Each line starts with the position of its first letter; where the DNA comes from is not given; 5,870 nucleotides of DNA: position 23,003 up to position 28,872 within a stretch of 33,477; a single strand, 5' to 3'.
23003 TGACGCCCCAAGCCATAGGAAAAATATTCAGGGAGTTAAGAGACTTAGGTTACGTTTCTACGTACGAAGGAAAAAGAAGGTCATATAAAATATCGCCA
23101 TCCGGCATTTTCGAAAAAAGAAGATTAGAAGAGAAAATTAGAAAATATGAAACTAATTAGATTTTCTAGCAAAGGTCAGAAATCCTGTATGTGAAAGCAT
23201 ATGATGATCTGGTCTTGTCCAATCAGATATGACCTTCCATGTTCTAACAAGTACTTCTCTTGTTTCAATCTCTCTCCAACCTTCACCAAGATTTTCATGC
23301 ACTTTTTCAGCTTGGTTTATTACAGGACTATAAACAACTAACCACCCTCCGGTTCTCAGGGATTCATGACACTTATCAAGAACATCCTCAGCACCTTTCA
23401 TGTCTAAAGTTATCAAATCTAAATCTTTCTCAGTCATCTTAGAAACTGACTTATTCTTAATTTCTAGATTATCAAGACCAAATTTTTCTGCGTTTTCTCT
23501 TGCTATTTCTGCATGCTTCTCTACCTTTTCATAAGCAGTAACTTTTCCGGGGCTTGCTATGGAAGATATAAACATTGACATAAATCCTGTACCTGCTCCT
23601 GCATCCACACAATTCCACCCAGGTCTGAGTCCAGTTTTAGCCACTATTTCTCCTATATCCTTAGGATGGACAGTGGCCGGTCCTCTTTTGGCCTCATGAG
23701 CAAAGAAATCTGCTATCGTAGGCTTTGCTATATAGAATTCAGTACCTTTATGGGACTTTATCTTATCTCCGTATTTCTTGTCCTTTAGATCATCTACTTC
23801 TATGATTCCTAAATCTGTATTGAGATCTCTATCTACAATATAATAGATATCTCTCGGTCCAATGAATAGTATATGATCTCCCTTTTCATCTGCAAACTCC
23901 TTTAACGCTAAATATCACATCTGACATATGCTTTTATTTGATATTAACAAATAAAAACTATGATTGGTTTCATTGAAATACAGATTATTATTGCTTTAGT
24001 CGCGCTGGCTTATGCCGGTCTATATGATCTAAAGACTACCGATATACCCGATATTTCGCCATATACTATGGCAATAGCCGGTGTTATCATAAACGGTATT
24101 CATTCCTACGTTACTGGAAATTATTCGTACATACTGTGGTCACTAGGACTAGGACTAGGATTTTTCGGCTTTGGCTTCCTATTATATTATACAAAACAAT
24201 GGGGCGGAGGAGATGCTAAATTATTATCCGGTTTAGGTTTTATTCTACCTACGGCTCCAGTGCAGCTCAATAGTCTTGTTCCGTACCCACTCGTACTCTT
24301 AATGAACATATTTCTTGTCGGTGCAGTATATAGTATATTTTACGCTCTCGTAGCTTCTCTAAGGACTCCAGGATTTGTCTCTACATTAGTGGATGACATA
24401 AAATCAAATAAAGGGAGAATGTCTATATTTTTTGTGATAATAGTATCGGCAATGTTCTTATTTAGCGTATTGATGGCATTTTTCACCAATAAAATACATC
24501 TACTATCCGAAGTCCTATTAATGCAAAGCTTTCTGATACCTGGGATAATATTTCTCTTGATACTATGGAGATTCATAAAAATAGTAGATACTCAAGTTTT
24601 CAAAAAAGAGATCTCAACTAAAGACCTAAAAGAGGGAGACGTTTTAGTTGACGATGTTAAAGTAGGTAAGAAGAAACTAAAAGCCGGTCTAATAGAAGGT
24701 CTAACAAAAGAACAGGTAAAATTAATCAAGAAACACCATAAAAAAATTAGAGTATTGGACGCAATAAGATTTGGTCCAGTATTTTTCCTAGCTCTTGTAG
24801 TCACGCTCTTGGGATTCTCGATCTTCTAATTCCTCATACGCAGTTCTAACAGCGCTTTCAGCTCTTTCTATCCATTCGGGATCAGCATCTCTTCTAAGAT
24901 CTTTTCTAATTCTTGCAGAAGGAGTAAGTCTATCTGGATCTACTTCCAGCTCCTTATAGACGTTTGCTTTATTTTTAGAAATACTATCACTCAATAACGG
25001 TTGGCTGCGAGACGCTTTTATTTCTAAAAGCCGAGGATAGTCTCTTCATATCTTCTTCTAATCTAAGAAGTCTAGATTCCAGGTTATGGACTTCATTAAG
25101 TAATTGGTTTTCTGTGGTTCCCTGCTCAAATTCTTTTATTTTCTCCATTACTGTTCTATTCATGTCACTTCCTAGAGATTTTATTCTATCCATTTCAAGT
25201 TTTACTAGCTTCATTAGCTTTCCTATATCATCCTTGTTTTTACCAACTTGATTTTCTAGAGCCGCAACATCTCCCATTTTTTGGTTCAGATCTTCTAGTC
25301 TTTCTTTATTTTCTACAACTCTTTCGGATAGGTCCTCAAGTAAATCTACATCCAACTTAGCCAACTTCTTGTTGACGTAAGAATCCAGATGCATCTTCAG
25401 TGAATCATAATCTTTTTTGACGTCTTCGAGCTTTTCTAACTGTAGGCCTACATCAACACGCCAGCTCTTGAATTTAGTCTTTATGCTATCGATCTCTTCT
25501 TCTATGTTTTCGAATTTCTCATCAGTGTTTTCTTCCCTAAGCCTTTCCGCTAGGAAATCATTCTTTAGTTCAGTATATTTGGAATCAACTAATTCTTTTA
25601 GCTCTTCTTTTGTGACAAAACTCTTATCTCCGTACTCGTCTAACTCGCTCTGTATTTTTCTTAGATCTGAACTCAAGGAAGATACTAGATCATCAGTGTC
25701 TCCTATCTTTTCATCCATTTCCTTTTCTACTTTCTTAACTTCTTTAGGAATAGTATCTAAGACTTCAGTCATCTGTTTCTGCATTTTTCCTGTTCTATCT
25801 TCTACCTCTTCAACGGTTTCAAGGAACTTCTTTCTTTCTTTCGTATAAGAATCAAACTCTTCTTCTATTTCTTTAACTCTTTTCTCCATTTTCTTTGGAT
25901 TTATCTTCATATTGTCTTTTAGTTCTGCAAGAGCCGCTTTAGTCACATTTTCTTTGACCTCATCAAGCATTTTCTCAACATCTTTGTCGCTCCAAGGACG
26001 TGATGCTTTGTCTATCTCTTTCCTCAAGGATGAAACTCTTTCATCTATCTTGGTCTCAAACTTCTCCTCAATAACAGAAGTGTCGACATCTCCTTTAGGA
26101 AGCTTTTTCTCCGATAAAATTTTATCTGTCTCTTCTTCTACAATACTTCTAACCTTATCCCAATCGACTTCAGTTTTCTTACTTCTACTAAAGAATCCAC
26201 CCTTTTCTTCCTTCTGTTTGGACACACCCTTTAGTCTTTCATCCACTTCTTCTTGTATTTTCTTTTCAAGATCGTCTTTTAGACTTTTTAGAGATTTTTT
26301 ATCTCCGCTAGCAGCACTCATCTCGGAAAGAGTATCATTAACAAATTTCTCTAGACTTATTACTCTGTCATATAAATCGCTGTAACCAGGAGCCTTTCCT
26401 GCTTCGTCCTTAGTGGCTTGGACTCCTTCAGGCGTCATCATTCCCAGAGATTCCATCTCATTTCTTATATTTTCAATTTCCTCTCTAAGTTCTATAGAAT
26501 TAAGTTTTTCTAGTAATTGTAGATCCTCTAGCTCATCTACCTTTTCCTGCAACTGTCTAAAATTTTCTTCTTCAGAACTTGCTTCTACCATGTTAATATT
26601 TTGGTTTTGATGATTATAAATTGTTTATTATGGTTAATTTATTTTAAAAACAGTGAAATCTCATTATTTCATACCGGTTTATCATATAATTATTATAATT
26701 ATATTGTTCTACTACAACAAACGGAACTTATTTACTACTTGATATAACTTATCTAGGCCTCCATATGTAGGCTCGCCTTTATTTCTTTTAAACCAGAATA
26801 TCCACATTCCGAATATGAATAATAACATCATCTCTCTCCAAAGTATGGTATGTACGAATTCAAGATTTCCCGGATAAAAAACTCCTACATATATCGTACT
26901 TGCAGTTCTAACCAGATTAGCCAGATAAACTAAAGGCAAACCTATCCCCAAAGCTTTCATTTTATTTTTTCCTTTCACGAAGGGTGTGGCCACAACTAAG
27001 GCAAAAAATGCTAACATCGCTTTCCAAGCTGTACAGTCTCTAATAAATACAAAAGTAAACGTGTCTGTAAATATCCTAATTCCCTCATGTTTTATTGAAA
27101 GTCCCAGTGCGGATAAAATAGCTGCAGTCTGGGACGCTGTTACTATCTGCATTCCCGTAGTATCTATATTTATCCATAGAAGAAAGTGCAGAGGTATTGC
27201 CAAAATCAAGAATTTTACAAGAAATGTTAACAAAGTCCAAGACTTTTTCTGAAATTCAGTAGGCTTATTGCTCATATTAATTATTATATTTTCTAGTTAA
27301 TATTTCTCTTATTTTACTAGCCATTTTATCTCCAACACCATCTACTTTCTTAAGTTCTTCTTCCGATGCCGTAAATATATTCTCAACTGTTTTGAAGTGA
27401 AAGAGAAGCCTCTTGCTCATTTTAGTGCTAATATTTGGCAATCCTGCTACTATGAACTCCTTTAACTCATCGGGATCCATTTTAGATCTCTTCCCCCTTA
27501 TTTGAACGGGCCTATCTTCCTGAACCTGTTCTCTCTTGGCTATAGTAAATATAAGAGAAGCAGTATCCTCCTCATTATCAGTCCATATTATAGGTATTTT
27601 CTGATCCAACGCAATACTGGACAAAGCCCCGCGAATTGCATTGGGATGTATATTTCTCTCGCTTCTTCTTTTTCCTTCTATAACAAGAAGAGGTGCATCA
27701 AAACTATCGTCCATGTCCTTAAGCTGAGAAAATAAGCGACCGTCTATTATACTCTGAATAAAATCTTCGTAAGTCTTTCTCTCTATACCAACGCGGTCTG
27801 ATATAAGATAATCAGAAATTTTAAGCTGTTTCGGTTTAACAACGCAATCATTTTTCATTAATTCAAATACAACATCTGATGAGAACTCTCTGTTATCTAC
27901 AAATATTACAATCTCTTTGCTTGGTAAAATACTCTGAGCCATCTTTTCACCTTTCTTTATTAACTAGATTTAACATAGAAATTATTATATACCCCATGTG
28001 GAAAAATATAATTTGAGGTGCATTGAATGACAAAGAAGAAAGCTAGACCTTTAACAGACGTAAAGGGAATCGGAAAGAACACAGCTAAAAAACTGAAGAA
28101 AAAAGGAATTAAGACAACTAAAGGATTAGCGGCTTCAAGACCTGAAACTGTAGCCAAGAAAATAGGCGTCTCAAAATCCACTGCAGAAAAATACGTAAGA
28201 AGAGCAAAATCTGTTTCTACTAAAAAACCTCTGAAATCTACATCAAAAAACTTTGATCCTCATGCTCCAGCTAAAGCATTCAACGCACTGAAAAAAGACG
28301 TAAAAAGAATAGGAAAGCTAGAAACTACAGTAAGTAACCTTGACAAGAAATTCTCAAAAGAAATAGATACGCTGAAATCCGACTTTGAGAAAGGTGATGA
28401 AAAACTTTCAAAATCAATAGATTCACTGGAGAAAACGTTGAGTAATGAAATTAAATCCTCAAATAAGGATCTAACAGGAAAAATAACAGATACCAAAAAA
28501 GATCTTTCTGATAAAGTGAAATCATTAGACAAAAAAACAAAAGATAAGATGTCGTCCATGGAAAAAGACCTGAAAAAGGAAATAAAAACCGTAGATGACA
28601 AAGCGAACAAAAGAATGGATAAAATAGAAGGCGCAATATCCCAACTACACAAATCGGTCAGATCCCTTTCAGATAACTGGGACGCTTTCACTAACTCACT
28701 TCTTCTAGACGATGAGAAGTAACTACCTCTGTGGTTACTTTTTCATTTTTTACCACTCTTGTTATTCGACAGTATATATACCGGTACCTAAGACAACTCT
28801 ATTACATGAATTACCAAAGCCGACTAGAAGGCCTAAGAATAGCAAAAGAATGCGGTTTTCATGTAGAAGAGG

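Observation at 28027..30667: Co-oriented cluster pairing ESCRT-III/PspA-like proteins with two DNA-binding proteins, with no Vps4/CdvC in view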

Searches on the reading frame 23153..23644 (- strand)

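Call 27: search_protein_families(library=pfam, proteins=[window:23153-23644:-], max_evalue=1)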
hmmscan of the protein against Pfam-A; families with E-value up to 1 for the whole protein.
window:23153-23644:- (163 aa): 15 families
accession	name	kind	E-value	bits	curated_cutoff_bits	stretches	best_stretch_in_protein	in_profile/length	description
PF08704.16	GCD14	-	5.4e-17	62.7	26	1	5-138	37-179/247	tRNA methyltransferase complex GCD14 subunit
PF13847.12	Methyltransf_31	-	7.2e-10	39.2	27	1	9-117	4-124/145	Methyltransferase domain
PF13649.12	Methyltransf_25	-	1.4e-06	29.3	27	1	13-100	2-97/97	Methyltransferase domain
PF05175.20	MTS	-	1.3e-05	25.3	23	1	11-103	34-137/170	Methyltransferase small domain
PF02527.21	GidB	-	7.9e-05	22.5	27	1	11-106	51-148/184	rRNA small subunit methyltransferase G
PF01728.25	FtsJ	-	0.00014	22.3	24.1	1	4-83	16-100/181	FtsJ-like methyltransferase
PF13679.12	Methyltransf_32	-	0.00026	21.4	27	1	11-74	28-96/143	Methyltransferase domain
PF06325.19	PrmA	-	0.00087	19.3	22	1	8-129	161-283/296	Ribosomal protein L11 methyltransferase (PrmA)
PF08241.18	Methyltransf_11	-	0.0013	19.8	21.2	1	13-104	1-95/95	Methyltransferase domain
PF01135.25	PCMT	-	0.0025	18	20.3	1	6-104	71-171/210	Protein-L-isoaspartate(D-aspartate) O-methyltransferase (PCMT)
PF08242.18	Methyltransf_12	-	0.01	17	30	1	13-102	1-98/98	Methyltransferase domain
PF01189.24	Methyltr_RsmB-F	-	0.013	15.6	27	1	12-81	12-86/199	16S rRNA methyltransferase RsmB/F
PF02475.24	TRM5-TYW2_MTfase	-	0.024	15.1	28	1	12-107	40-138/164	TRM5/TYW2 methyltransferase domain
PF00107.32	ADH_zinc_N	-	0.15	12.5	31.8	1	34-106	16-89/129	Zinc-binding dehydrogenase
PF00398.26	RrnaAD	-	0.19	11.2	24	1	3-62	25-80/263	Ribosomal RNA adenine dimethylase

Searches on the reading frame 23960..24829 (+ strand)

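Call 12: search_protein_families(library=pfam, proteins=[window:23960-24829:+], max_evalue=0.001)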
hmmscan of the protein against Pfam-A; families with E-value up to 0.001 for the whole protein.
window:23960-24829:+ (289 aa): 1 family
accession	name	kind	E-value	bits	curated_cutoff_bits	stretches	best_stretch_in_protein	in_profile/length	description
PF01478.23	Peptidase_A24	-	1.7e-12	48.1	26.5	1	11-125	2-103/104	Type IV leader peptidase family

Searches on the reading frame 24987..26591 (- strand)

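Call 3: search_protein_families(library=pfam, proteins=[window:24987-26591:-], max_evalue=1)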
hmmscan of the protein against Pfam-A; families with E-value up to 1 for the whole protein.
window:24987-26591:- (534 aa): 7 families
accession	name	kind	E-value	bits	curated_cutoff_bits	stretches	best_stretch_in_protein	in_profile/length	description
PF05388.16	Carbpep_Y_N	-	0.0024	18.6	25.8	1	241-299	36-94/127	Carboxypeptidase Y pro-peptide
PF08702.15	Fib_alpha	-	0.0068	17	29.9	1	223-319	21-113/143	Fibrinogen alpha/beta chain family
PF24408.1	wHTH-Calcineurin_assc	-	0.021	15.1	27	0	308-336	7-37/56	wHTH-Calcineurin_assc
PF04513.17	Baculo_PEP_C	-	0.04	14.4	38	0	236-288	51-97/140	Baculovirus polyhedron envelope protein, PEP, C terminus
PF20117.4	DUF6507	-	0.32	12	25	0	229-273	5-49/120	Family of unknown function (DUF6507)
PF22905.2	Hydro_N_hd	-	0.54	10.6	27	1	254-344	72-163/195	Hydrolase N-terminal helical domain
PF07889.17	DUF1664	-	0.96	9.9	34.6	0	208-284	38-113/124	Protein of unknown function (DUF1664)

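Call 17: search_protein_families(library=ncbifam, proteins=[window:24987-26591:-], max_evalue=1)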
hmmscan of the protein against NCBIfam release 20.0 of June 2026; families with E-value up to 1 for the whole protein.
window:24987-26591:- (534 aa): 7 families
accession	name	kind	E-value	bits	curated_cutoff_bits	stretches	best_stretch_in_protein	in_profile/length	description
TIGR02169.1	SMC_prok_A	equivalog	1e-06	26.7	729.4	1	286-524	674-901/1165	chromosome segregation protein SMC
TIGR02168.1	SMC_prok_B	equivalog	1.6e-06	26.1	567.35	2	252-525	680-950/1181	chromosome segregation protein SMC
NF003034.1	PRK03918.1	equivalog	1.9e-06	26.2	700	1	257-521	157-413/878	DNA double-strand break repair ATPase Rad50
NF041035.1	Rad50_Halo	equivalog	0.00065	18.2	1000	1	158-404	181-430/883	DNA double-strand break repair ATPase Rad50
NF045487.1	ASRP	equivalog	0.002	16.8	300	3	74-404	148-464/593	archaea-specific SMC-related protein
NF041034.1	Rad50_Sulf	equivalog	0.0033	15.3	1000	1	11-519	176-683/872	DNA double-strand break repair ATPase Rad50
TIGR04527.1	mycoplas_twoTM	subfamily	0.032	13.9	125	2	205-336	56-184/248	MG_279/MG_280 family protein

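Call 69: search_protein_families(library=padloc, proteins=[window:24987-26591:-], max_evalue=0.01)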
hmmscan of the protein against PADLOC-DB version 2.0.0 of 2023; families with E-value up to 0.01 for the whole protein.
window:24987-26591:- (534 aa): 4 families
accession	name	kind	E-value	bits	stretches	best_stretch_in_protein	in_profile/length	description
PDLC03865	LmuB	-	1.6e-05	21.3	1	8-518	289-802/1007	-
PDLC00519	JetC1|JetC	-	0.00016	18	1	329-522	248-443/1097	DUF3584 domain; MukB-like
PDLC03859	LmuB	-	0.0025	15.1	0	80-478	177-487/611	-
PDLC00581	JetC3|JetC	-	0.0055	12.5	0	4-525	522-1031/1473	DUF3584 domain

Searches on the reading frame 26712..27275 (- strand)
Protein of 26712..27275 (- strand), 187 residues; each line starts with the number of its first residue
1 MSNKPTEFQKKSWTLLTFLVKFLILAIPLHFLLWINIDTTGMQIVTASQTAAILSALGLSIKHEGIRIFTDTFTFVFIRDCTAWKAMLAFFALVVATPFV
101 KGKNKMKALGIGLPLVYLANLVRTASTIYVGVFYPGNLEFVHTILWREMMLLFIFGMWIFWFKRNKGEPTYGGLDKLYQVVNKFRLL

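Call 3: search_protein_families(library=pfam, proteins=[window:26712-27275:-], max_evalue=1)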
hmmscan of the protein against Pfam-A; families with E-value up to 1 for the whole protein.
window:26712-27275:- (187 aa): 1 family
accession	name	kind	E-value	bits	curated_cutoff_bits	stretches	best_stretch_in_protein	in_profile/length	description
PF09721.15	Exosortase_EpsH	-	3.9e-10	40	25.7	1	11-161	97-252/254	Transmembrane exosortase (Exosortase_EpsH)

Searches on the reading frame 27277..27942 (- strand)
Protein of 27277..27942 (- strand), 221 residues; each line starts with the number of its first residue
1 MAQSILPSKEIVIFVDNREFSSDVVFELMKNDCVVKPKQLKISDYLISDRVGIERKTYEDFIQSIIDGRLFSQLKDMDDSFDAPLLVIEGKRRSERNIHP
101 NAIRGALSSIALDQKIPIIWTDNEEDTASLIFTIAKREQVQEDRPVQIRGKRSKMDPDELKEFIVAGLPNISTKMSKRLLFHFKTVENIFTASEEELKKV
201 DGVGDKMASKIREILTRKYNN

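Call 3: search_protein_families(library=pfam, proteins=[window:27277-27942:-], max_evalue=1)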
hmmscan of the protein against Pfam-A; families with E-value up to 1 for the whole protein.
window:27277-27942:- (221 aa): 9 families
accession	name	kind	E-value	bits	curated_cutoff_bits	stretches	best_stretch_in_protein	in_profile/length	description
PF02732.21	ERCC4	-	1.2e-33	116.4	24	1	15-132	1-138/140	ERCC4 domain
PF12826.13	HHH_2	-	1.2e-10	41.8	27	1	167-219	7-59/64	Helix-hairpin-helix motif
PF00633.29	HHH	-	7e-09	35.5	24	1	186-214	2-30/30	Helix-hairpin-helix motif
PF14520.12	HHH_5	-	2.8e-07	31.3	27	1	167-213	6-53/57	Helix-hairpin-helix domain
PF14716.13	HHH_8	-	0.0003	21.5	30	1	192-216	45-69/73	Helix-hairpin-helix domain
PF12836.13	HHH_3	-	0.0019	18.7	27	1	188-212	7-31/65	Helix-hairpin-helix motif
PF03118.21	RNA_pol_A_CTD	-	0.0084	16.3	23.8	1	183-216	33-66/67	Bacterial RNA polymerase, alpha chain C terminal domain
PF01367.25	5_3_exonuc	-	0.046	14.6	40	1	165-211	20-60/97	5'-3' exonuclease, C-terminal SAM fold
PF20582.4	UPF0758_N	-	0.078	13.5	27.1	1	173-206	42-74/77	UPF0758 N-terminal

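Call 11: find_related_loci(query=window:27277-27942:-, collection=genome_contigs, flank=10000)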
Query window:27277-27942:- (221 aa) in genome_contigs; peptide patterns used: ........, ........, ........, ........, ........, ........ (x = any residue, [..] = any of these).
39 stretches matched a pattern, but none encodes a relative of the query by tblastn (E <= 1e-3).

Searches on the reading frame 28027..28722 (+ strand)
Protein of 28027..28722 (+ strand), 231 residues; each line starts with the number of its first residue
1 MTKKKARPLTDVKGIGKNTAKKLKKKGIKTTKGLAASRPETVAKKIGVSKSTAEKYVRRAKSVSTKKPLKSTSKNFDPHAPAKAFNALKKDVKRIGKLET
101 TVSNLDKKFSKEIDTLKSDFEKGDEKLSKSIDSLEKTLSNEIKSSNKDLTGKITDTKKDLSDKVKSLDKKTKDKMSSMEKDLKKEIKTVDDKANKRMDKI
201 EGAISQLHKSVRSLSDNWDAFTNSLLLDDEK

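Call 3: search_protein_families(library=pfam, proteins=[window:28027-28722:+], max_evalue=1)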
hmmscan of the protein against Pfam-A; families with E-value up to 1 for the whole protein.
window:28027-28722:+ (231 aa): 80 families (the best 25 are shown)
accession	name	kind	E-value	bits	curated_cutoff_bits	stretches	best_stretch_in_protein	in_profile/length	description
PF14520.12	HHH_5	-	4.5e-10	40.3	27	1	7-58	2-53/57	Helix-hairpin-helix domain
PF04513.17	Baculo_PEP_C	-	3.2e-09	37.4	38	2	95-150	40-95/140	Baculovirus polyhedron envelope protein, PEP, C terminus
PF01442.23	Apolipoprotein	-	4.3e-06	27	90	1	109-212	2-105/190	Apolipoprotein A1/A4/E domain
PF09755.14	DUF2046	-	4.3e-06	26.5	24.7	1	68-204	60-195/305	Uncharacterized conserved protein H4 (DUF2046)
PF07889.17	DUF1664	-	8.1e-05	23.1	34.6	1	142-215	46-121/124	Protein of unknown function (DUF1664)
PF06705.16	SF-assemblin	-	0.00039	20.3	30.6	1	97-208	67-185/247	SF-assemblin/beta giardin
PF04967.18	HTH_10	-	0.0004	20.6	23.1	1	41-62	28-49/53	HTH DNA binding domain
PF07352.17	Phage_Mu_Gam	-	0.00045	20.6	28.3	2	89-150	5-66/149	Bacteriophage Mu Gam like protein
PF01544.23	CorA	-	0.00077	19.3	27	1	80-219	86-216/292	CorA-like Mg2+ transporter protein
PF11798.14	IMS_HHH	-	0.00086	19.9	24.4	1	7-28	11-32/32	IMS family HHH motif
PF15665.10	FAM184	-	0.00089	19.4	32.7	1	90-196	93-202/211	Family with sequence similarity 184, A and B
PF08954.16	Trimer_CC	-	0.0014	18.6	27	1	171-204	17-49/52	Trimerisation motif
PF20667.3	Sec10_N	-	0.0017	18.9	27.4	2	130-212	11-91/118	Exocyst complex component Sec10, N-terminal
PF07902.16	Gp58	-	0.0017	17.2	34.5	1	93-207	143-254/594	gp58-like protein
PF10391.15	DNA_pol_lambd_f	-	0.0025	18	29.8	1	9-36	3-30/51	Fingers domain of DNA polymerase lambda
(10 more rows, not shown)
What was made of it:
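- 28027..28722 (+): HhH_5 domain (aa 7-58), a lysine-rich linker and a C-terminal coiled coil, pI 9.95. A probable non-specific DNA binder. Its membership of the module is doubtful. Pfam HHH_5 E 4.5e-10; the other hits are generic coiled-coil matches (call 3).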

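Call 17: search_protein_families(library=ncbifam, proteins=[window:28027-28722:+], max_evalue=1)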
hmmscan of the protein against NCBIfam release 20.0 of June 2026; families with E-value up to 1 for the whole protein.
window:28027-28722:+ (231 aa): 38 families (the best 25 are shown)
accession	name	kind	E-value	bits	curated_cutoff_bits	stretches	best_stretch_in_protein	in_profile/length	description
NF003301.0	PRK04301.1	equivalog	1.5e-09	37.5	259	1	5-114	3-99/316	DNA repair and recombination protein RadA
TIGR03491.1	TIGR03491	subfamily_domain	6.7e-09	35.2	97.45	1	4-74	209-279/462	TM0106 family RecB-like putative nuclease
TIGR02236.1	recomb_radA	equivalog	8.9e-08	31.8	361.15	1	9-109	2-89/311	DNA repair and recombination protein RadA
NF002883.0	PRK03352.1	equivalog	2.5e-06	26.9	330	1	6-114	176-278/347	DNA polymerase IV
NF052432.1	TC0500_fam_Inc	equivalog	4.6e-06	26.2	240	1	119-216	98-197/214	TC0500 family inclusion membrane protein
NF002251.0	PRK01172.1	equivalog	1.3e-05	23.7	891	1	10-66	615-671/674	ATP-dependent DNA helicase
NF033914.0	antiphage_ZorA_1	subfamily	2.3e-05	22.9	190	2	94-216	400-521/619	anti-phage ZorAB system protein ZorA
NF002492.0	PRK01810.1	equivalog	5.2e-05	22.1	399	1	8-112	185-283/412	DNA polymerase IV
NF011532.0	PRK14973.1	equivalog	0.00019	19.3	930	1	8-66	672-730/936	DNA topoisomerase I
NF002751.0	PRK02794.1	equivalog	0.00026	20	371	1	6-111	210-307/425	DNA polymerase IV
NF033916.0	antiphage_ZorA_3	subfamily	0.00034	19.6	250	1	86-214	302-427/509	anti-phage ZorAB system protein ZorA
NF002882.0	PRK03348.1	equivalog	0.0004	19.3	389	1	7-53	180-226/461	DNA polymerase IV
NF041794.1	1_anti-phage_ZorA1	equivalog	0.00043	18.8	750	1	79-225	573-717/729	type I Zorya anti-phage system protein ZorA1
NF002677.0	PRK02406.1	equivalog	0.00067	18.8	256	1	8-94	181-269/357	DNA polymerase IV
NF002654.0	PRK02362.1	equivalog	0.001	17.5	887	1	8-75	653-718/739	ATP-dependent DNA helicase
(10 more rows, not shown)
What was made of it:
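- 28027..28722 (+): NCBIfam matches the RadA N-terminal HhH (call 17).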

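Call 61: search_protein_families(library=phrogs, proteins=[window:28027-28722:+], max_evalue=0.01)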
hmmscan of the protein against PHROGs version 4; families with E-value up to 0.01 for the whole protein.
window:28027-28722:+ (231 aa): 8 families
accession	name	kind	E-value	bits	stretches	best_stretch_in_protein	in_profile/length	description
phrog_1268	-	DNA, RNA and nucleotide metabolism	1e-07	32.2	1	6-63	180-234/425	DNA polymerase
phrog_491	-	DNA, RNA and nucleotide metabolism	6.4e-05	23.7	1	81-152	13-84/176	Mu Gam-like end protection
phrog_167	-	tail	0.00027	19.7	1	12-215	761-964/1555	tail length tape measure protein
phrog_4070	-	tail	0.00035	19.8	1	85-213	207-330/989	tail length tape measure protein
phrog_5911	-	tail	0.00074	17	1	86-218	629-763/3089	tail protein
phrog_7396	-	unknown function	0.0027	18.4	0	126-206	114-189/227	-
phrog_9415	-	unknown function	0.0094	16.8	0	111-210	53-141/168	-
phrog_4704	-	tail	0.0095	15.6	0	43-221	12-168/625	tail length tape measure protein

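Call 69: search_protein_families(library=padloc, proteins=[window:28027-28722:+], max_evalue=0.01)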
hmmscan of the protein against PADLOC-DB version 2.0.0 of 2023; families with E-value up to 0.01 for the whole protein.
window:28027-28722:+ (231 aa): 26 families (the best 25 are shown)
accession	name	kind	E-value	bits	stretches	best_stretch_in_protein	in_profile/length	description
PDLC00601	ZorA1|ZorA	-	3.3e-06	24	1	93-224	380-511/699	MotA/ExbB/TolQ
PDLC00598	ZorA1|ZorA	-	3.6e-06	23.6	1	84-218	350-471/663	MotA/ExbB/TolQ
PDLC00647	ZorA3|ZorA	-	2.7e-05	20.9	1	51-212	400-570/780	MotA/ExbB/TolQ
PDLC00648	ZorA3|ZorA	-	4.7e-05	20.3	1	65-212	349-489/692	MotA/ExbB/TolQ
PDLC00637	ZorA2|ZorA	-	5.9e-05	20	1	89-189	279-383/420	MotA/ExbB/TolQ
PDLC03841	LeoBC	-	8.6e-05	19.8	1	17-203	255-441/601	-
PDLC04894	PDC-S06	-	9e-05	19.2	1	92-217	279-405/740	-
PDLC03843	LeoC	-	0.00015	20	0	169-219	102-152/207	-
PDLC00650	ZorA3|ZorA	-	0.00016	18.3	1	64-213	481-626/1063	MotA/ExbB/TolQ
PDLC02164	Avs2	-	0.0002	17.2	1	82-223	202-344/1504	-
PDLC00640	ZorA2|ZorA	-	0.00022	18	1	102-217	365-487/590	MotA/ExbB/TolQ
PDLC01177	CorA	-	0.00036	18.7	0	92-142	27-77/117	CorA-like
PDLC03865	LmuB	-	0.00039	16.7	1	85-216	522-666/1007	-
PDLC02627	DrmD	-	0.00072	15.8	1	22-105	91-173/748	DrmD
PDLC00605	ZorA1|ZorA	-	0.0011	15.4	0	143-222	616-691/700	MotA/ExbB/TolQ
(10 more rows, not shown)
